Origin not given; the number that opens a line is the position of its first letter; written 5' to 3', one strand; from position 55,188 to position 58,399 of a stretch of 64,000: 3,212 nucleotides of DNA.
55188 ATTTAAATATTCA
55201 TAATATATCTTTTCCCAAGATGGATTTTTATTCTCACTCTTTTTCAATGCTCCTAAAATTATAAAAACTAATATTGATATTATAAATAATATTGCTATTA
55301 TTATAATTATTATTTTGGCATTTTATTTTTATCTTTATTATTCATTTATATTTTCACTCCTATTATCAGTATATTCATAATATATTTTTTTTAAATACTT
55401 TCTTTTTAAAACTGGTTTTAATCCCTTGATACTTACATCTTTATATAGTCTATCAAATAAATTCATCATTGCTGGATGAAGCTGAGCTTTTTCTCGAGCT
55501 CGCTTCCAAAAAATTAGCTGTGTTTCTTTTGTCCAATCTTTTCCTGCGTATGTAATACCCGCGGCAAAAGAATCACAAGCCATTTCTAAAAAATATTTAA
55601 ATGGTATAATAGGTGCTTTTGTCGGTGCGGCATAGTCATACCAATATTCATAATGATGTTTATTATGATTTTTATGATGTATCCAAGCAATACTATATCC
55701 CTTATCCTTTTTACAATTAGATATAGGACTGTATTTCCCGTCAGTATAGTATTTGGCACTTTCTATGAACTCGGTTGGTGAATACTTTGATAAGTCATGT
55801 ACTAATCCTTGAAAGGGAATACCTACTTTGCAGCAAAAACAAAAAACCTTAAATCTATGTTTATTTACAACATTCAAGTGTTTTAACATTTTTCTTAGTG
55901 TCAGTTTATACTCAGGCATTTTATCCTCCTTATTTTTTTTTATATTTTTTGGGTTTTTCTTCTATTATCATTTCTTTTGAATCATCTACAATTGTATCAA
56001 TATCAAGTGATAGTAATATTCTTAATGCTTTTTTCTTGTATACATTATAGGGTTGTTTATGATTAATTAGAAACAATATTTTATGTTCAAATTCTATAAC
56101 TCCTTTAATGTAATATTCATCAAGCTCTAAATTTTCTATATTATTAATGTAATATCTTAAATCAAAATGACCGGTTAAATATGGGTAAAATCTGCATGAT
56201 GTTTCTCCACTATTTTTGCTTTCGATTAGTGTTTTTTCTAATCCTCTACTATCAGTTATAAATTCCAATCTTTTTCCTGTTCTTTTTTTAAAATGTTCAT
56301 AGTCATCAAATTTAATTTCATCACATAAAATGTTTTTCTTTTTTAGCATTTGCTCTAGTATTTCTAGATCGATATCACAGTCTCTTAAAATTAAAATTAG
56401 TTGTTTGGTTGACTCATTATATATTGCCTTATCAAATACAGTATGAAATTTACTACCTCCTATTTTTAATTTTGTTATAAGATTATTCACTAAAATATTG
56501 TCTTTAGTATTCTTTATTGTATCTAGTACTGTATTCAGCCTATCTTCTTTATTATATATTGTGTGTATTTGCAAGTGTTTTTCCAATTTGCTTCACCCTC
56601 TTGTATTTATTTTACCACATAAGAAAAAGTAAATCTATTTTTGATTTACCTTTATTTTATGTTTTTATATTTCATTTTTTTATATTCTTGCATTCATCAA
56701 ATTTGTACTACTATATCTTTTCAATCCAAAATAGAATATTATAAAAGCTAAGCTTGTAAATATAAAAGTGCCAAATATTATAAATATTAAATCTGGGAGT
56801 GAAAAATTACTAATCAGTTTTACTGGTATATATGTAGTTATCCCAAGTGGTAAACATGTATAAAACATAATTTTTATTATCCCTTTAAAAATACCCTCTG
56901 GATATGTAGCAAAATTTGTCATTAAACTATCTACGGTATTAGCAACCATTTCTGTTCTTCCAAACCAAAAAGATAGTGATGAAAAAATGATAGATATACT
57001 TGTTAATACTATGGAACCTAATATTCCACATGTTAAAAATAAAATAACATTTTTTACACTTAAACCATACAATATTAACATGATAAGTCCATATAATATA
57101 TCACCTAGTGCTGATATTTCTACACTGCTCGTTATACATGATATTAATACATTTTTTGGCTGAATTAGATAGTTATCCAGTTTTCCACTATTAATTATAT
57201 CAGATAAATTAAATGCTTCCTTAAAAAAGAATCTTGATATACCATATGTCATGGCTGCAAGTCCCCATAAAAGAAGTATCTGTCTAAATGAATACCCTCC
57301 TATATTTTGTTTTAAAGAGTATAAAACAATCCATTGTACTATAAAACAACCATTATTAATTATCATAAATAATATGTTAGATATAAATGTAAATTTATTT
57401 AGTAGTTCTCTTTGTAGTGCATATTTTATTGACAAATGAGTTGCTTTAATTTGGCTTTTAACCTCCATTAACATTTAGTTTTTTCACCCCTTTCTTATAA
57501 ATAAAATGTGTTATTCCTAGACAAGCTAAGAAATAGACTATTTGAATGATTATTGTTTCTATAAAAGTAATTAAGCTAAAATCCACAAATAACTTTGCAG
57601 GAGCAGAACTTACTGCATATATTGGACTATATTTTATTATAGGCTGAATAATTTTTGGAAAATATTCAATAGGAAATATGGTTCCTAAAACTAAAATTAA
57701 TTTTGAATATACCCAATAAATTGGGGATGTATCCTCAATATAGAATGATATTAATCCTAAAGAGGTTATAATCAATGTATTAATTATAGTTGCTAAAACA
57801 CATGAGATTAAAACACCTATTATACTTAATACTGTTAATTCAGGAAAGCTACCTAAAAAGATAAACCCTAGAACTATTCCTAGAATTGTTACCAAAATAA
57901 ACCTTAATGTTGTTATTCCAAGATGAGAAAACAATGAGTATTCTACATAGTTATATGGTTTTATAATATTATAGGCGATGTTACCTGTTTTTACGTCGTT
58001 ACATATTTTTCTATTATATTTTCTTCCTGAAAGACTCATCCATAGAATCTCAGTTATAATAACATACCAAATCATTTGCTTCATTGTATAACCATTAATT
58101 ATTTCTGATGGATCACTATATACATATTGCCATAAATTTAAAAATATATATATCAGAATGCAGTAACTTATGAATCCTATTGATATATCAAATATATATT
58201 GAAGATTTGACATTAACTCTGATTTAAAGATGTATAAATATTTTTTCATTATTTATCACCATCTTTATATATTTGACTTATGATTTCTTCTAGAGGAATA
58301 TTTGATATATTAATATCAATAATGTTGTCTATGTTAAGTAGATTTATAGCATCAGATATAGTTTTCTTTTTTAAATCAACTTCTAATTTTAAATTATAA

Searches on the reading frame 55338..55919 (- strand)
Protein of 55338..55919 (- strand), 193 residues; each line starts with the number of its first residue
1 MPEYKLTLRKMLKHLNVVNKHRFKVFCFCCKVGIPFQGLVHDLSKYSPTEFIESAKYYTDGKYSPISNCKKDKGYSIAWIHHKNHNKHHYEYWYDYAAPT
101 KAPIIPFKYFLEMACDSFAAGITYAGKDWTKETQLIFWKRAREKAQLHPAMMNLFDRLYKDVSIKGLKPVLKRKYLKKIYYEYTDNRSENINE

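Call 7: search_protein_families(library=pfam, proteins=[window:55338-55919:-])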
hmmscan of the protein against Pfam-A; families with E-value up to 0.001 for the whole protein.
window:55338-55919:- (193 aa): 1 family
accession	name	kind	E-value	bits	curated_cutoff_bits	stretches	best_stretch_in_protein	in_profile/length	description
PF18907.5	DUF5662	-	1.6e-31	109.5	27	1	12-157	3-152/156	Family of unknown function (DUF5662)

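Call 66: search_solved_structures(query=window:55338-55919:-, max_evalue=0.01)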
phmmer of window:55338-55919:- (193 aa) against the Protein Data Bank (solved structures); distinct sequences matched with E-value up to 0.01: 0.

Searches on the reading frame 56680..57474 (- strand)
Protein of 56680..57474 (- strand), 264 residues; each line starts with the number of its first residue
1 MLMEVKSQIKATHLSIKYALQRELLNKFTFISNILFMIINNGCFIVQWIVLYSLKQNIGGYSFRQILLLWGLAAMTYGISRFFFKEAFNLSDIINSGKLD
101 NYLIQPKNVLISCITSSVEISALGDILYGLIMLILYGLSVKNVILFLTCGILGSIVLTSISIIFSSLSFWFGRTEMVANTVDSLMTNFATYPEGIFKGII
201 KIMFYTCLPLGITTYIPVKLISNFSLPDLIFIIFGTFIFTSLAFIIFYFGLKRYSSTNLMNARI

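Call 7: search_protein_families(library=pfam, proteins=[window:56680-57474:-])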
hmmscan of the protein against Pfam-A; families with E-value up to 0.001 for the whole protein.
window:56680-57474:- (264 aa): 1 family
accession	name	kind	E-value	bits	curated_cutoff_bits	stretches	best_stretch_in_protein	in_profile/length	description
PF06182.17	ABC2_membrane_6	-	2.9e-33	116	22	1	43-257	6-228/229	ABC-2 family transporter protein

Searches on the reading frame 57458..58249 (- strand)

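Call 7: search_protein_families(library=pfam, proteins=[window:57458-58249:-])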
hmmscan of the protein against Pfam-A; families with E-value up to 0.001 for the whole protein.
window:57458-58249:- (263 aa): 1 family
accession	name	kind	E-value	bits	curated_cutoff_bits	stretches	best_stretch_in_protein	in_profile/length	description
PF06182.17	ABC2_membrane_6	-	1.2e-17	64.9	22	1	38-261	9-228/229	ABC-2 family transporter protein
